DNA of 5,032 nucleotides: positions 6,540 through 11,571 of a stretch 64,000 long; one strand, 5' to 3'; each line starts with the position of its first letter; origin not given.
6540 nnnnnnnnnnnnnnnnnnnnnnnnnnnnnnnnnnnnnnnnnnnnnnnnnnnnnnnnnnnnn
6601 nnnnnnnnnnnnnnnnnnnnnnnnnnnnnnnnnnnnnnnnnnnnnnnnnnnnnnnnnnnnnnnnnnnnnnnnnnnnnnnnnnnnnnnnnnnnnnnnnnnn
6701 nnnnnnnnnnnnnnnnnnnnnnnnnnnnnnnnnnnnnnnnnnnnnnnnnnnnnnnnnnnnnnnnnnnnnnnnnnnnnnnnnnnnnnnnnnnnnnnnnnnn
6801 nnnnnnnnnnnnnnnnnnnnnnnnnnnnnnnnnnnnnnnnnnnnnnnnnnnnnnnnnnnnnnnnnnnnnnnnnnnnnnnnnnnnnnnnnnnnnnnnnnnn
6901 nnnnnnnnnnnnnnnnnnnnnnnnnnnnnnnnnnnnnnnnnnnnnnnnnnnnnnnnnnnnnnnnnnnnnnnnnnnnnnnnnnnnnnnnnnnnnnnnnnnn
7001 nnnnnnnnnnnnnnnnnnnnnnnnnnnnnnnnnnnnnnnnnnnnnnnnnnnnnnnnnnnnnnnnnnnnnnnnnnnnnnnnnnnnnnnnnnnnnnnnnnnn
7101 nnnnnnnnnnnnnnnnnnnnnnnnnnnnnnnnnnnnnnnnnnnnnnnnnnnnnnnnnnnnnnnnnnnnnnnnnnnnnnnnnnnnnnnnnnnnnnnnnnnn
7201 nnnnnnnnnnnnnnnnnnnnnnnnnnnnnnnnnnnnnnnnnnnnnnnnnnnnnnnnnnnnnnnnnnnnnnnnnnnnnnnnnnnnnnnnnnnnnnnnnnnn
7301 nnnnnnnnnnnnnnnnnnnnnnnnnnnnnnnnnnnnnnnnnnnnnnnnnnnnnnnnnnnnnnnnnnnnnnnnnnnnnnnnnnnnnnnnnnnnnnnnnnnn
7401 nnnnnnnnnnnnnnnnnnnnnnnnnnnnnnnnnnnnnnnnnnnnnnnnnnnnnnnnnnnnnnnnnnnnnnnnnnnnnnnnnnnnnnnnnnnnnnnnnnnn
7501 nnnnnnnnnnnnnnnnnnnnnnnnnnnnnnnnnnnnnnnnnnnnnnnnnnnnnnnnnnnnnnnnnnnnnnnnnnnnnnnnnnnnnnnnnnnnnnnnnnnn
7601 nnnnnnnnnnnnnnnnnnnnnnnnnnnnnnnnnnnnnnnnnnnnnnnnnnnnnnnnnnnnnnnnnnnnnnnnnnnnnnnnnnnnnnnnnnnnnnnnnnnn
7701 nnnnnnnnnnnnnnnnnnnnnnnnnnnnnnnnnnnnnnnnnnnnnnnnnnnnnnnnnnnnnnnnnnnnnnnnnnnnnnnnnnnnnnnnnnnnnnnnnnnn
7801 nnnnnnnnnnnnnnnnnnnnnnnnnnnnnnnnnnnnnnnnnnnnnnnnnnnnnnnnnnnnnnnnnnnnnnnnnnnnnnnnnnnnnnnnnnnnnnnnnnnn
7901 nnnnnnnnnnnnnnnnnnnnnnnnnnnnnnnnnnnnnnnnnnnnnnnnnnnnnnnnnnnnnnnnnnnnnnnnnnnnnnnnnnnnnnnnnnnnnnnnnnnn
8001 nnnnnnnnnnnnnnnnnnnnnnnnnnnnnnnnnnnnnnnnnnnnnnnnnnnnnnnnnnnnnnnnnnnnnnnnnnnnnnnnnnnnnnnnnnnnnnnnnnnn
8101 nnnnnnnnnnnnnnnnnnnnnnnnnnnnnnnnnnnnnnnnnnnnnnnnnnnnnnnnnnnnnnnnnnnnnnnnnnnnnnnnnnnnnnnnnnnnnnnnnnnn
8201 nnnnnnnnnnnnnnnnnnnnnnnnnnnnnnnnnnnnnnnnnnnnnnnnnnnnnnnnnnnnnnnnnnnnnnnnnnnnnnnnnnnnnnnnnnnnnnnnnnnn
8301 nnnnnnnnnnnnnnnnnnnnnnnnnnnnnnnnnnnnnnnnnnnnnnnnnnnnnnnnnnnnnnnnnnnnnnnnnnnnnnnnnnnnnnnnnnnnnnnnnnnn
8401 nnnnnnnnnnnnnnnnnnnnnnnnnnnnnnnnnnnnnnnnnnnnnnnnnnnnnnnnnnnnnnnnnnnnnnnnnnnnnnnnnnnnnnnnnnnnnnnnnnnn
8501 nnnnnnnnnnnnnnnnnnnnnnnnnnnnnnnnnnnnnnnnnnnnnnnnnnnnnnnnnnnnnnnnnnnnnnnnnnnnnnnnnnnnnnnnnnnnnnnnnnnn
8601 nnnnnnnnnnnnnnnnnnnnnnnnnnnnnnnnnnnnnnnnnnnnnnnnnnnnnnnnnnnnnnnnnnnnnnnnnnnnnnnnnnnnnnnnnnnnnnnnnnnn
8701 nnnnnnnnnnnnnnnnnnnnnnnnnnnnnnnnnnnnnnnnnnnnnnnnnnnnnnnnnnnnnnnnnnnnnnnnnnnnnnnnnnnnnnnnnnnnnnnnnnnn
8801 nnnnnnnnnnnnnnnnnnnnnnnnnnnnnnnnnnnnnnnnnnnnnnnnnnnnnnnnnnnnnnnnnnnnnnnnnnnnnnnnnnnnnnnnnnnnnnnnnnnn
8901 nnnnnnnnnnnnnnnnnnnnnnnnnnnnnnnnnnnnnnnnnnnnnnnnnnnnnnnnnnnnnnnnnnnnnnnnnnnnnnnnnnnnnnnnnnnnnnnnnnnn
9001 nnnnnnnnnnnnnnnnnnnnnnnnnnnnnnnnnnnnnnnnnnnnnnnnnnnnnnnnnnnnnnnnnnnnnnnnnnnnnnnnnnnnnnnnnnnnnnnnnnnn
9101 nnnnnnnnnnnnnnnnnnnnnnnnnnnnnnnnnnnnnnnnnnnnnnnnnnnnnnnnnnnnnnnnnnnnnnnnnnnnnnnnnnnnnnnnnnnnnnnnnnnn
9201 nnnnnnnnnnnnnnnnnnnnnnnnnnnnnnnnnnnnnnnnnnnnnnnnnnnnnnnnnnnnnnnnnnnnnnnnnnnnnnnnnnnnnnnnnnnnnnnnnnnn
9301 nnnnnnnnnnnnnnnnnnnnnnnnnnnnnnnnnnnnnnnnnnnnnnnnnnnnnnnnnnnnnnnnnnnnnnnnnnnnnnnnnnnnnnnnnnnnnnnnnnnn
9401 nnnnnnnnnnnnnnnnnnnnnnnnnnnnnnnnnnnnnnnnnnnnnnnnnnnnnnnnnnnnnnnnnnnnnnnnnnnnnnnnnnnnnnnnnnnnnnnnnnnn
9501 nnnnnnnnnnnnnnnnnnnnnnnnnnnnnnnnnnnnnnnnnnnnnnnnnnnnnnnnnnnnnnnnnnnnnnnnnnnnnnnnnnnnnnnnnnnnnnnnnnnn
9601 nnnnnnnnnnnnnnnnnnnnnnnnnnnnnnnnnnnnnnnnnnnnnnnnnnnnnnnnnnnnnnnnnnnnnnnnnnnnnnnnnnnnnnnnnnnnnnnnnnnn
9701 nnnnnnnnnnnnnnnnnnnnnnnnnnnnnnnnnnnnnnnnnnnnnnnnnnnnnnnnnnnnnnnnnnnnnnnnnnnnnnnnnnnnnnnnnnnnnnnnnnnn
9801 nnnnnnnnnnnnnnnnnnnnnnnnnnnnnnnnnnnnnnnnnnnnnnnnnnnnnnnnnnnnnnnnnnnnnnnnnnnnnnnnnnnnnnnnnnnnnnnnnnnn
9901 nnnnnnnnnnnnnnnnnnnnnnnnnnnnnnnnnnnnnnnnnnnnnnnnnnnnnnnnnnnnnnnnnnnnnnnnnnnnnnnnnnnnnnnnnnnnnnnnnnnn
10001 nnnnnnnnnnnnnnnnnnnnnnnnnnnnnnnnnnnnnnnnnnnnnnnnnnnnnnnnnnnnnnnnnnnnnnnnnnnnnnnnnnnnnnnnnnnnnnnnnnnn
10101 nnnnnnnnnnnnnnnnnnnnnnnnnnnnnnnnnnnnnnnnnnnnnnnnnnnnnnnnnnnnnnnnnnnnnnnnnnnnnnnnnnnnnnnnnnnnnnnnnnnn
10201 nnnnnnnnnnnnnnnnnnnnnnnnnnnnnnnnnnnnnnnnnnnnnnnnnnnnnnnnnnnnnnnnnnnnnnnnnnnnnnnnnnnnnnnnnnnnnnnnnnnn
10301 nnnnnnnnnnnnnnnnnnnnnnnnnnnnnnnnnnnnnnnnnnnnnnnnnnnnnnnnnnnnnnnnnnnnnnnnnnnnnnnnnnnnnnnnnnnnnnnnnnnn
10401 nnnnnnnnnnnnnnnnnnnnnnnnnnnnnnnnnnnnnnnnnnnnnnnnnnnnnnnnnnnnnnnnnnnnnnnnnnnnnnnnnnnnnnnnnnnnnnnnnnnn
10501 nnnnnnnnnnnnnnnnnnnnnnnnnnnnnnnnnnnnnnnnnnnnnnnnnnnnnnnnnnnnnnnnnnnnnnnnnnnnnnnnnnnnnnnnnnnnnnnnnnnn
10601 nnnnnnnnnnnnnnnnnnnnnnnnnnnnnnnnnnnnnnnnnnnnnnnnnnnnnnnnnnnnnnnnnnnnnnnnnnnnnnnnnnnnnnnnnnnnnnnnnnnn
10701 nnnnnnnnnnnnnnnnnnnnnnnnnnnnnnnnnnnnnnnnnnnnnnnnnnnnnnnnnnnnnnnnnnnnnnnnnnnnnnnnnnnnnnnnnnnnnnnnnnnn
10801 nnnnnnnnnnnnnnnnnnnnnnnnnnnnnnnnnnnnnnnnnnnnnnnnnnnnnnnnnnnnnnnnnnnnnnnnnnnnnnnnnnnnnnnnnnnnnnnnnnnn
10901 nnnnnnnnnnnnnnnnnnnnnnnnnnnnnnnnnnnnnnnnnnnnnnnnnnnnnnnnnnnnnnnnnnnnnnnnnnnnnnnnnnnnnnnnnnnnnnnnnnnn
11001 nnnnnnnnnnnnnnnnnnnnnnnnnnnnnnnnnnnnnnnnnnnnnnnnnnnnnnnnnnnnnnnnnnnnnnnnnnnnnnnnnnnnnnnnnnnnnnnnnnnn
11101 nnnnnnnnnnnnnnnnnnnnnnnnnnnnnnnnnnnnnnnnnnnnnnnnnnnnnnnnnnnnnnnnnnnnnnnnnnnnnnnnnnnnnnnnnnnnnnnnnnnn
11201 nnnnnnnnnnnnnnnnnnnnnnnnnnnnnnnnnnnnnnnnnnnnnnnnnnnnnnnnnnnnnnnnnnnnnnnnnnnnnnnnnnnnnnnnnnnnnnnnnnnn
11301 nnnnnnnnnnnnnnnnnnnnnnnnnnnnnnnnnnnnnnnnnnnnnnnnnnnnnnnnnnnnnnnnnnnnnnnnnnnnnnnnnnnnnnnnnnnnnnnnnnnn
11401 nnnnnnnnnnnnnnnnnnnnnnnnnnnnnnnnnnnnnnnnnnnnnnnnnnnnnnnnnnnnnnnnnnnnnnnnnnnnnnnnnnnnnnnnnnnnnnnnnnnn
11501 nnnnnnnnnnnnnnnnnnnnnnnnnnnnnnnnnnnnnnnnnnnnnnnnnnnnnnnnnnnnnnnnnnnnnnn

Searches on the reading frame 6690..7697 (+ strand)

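Call 74: search_protein_families(library=ncbifam, proteins=[window:6690-7697:+], max_evalue=0.01)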
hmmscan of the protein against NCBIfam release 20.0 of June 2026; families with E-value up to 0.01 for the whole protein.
window:6690-7697:+ (335 aa): 3 families
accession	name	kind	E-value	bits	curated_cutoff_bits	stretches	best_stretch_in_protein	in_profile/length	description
NF033711.1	T9SS_PorQ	equivalog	1.6e-112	375.9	220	1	15-335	4-335/335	type IX secretion system protein PorQ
NF033709.1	PorV_fam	subfamily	1.1e-49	169.8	90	1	36-334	3-325/326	PorV/PorQ family protein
NF033710.1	T9SS_OM_PorV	equivalog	2.4e-12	46.7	250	1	34-221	23-228/367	type IX secretion system outer membrane channel protein PorV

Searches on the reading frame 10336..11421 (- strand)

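Call 11: search_protein_families(library=pfam, proteins=[window:10336-11421:-])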
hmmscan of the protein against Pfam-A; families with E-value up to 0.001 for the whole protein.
window:10336-11421:- (361 aa): 3 families
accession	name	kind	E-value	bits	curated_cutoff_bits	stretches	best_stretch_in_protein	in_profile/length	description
PF07610.17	DUF1573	-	5.3e-37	126.2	26.1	2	29-123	3-98/98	Protein of unknown function (DUF1573)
PF22544.2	HYDIN_VesB_CFA65-like_Ig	-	1.2e-25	90.1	25.5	2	47-121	23-99/100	HYDIN/CFA65/VesB-like, Ig-like domain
PF22076.2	Cep192_D6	-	0.00048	20.7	35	0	269-351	13-94/101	Cep192 domain 6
